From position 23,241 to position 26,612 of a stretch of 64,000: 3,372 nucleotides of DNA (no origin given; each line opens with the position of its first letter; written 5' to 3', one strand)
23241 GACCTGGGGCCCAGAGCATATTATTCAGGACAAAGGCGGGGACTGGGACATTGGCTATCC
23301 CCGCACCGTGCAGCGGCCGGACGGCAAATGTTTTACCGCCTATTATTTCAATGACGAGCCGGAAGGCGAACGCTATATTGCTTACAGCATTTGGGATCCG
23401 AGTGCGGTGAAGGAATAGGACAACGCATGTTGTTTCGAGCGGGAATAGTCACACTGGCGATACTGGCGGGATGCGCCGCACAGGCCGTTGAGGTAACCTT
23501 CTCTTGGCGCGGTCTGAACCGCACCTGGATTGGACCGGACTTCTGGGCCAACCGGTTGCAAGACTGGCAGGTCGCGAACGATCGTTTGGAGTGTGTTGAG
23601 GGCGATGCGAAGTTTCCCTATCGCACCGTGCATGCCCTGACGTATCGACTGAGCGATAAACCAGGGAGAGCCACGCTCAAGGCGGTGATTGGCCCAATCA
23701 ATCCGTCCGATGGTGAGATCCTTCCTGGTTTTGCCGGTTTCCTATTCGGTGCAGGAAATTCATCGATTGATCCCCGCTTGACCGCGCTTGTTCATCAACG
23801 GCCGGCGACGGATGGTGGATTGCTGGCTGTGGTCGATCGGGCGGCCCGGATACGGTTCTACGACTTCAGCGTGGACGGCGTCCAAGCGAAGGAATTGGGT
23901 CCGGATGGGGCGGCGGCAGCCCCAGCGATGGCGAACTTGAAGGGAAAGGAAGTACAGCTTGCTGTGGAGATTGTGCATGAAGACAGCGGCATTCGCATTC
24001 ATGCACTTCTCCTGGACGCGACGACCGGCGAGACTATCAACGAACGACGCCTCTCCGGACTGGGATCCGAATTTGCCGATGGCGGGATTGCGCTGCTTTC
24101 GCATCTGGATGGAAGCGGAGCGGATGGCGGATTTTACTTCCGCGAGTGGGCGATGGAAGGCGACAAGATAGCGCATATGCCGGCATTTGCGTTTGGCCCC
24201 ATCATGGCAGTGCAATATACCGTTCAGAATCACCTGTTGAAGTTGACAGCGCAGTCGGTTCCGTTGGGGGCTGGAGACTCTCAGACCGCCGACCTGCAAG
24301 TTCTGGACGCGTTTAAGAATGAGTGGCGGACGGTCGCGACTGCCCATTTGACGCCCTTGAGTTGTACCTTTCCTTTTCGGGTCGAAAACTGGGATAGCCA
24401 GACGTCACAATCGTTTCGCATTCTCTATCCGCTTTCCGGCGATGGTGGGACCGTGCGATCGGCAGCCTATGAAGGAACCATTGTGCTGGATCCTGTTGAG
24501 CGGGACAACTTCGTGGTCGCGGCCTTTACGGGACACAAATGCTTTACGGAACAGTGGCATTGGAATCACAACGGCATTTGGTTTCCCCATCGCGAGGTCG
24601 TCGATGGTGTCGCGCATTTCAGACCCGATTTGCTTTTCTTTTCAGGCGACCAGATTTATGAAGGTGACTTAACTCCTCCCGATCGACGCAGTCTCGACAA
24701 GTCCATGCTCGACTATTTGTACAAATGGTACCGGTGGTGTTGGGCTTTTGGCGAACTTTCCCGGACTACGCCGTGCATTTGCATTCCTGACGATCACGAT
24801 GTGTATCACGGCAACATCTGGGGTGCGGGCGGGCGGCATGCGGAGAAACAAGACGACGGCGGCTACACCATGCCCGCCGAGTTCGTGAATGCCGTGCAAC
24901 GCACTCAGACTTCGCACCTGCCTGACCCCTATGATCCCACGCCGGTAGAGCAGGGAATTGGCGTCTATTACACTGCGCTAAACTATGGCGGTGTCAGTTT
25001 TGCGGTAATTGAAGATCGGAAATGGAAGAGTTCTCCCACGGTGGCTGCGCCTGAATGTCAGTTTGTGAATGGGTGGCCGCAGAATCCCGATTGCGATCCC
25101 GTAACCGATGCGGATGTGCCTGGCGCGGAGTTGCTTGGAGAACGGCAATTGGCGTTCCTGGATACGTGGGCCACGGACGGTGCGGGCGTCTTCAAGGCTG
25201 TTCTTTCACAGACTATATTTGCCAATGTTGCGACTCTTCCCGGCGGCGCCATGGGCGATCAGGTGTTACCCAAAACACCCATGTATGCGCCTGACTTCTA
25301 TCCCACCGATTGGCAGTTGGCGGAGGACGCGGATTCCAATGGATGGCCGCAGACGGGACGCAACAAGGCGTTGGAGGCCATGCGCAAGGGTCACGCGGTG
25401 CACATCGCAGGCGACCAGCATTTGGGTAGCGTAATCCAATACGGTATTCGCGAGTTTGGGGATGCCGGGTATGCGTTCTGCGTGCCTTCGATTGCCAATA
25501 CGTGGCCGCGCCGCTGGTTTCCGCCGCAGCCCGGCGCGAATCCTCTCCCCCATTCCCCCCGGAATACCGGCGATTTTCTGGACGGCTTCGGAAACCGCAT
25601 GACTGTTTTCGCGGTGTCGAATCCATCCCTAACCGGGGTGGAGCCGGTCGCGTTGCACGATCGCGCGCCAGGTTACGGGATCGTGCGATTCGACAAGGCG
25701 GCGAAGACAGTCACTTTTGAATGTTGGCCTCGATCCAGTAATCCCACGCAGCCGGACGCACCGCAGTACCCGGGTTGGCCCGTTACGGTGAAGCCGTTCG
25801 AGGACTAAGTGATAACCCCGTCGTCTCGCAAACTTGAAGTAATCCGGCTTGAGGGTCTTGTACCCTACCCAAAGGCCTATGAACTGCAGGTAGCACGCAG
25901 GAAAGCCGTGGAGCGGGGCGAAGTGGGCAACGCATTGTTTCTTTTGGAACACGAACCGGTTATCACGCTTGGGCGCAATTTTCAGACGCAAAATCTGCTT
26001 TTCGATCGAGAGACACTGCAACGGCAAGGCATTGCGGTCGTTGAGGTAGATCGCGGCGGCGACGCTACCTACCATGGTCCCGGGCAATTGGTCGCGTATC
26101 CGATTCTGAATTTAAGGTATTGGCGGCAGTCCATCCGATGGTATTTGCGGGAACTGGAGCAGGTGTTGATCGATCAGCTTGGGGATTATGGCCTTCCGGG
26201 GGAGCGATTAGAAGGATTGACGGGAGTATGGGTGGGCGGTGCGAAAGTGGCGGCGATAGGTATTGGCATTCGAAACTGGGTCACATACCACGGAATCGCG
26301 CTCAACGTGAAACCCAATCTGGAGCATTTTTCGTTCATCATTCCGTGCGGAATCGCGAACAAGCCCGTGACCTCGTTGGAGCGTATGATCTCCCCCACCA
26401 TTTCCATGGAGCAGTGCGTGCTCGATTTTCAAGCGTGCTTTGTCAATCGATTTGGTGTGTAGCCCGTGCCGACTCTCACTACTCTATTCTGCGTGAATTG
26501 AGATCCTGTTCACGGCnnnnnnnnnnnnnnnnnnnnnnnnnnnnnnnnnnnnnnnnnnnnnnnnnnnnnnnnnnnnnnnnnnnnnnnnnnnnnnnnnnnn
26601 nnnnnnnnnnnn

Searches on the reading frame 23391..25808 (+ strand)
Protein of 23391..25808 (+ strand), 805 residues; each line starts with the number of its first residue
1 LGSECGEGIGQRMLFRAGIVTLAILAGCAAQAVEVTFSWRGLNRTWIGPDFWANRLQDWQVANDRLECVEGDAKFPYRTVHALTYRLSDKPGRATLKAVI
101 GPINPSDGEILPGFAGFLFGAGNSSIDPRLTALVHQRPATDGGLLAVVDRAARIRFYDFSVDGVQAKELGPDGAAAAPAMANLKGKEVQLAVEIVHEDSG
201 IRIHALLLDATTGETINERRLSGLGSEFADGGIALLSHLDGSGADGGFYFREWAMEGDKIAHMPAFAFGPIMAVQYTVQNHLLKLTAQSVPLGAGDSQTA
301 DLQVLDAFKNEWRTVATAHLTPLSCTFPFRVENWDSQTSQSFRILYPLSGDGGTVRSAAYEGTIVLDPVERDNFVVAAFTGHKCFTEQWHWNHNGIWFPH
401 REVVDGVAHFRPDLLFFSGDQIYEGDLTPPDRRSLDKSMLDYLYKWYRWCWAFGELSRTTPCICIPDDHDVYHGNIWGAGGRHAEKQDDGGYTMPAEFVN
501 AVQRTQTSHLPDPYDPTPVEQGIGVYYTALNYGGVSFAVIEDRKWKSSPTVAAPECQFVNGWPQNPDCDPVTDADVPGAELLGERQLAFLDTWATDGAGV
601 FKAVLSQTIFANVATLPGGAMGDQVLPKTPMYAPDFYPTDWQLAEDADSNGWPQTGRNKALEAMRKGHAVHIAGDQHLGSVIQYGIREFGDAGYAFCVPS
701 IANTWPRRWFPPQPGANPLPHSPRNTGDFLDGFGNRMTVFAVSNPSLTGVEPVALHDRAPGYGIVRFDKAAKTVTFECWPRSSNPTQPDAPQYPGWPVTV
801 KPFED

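Call 56: search_protein_families(library=pfam, proteins=[window:23391-25808:+], max_evalue=0.00001)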
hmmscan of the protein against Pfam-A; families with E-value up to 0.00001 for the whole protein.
window:23391-25808:+ (805 aa): 1 family
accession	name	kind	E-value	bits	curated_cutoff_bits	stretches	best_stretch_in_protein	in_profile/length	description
PF09423.15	PhoD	-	2.2e-12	47.2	27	1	394-701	11-291/343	PhoD-like phosphatase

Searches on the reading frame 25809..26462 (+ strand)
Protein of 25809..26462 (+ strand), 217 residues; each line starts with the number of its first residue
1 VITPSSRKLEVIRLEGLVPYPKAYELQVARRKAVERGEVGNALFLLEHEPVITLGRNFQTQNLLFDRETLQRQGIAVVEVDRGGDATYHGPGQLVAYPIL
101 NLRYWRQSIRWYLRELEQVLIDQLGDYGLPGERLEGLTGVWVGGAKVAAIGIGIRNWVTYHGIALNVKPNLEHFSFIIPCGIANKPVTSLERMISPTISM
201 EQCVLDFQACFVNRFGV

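Call 56: search_protein_families(library=pfam, proteins=[window:25809-26462:+], max_evalue=0.00001)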
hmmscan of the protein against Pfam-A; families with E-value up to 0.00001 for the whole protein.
window:25809-26462:+ (217 aa): 1 family
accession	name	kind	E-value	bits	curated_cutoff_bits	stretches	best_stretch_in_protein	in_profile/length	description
PF21948.1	LplA-B_cat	-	3.5e-48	164.7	27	1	23-207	5-195/200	Lipoyl protein ligase A/B catalytic domain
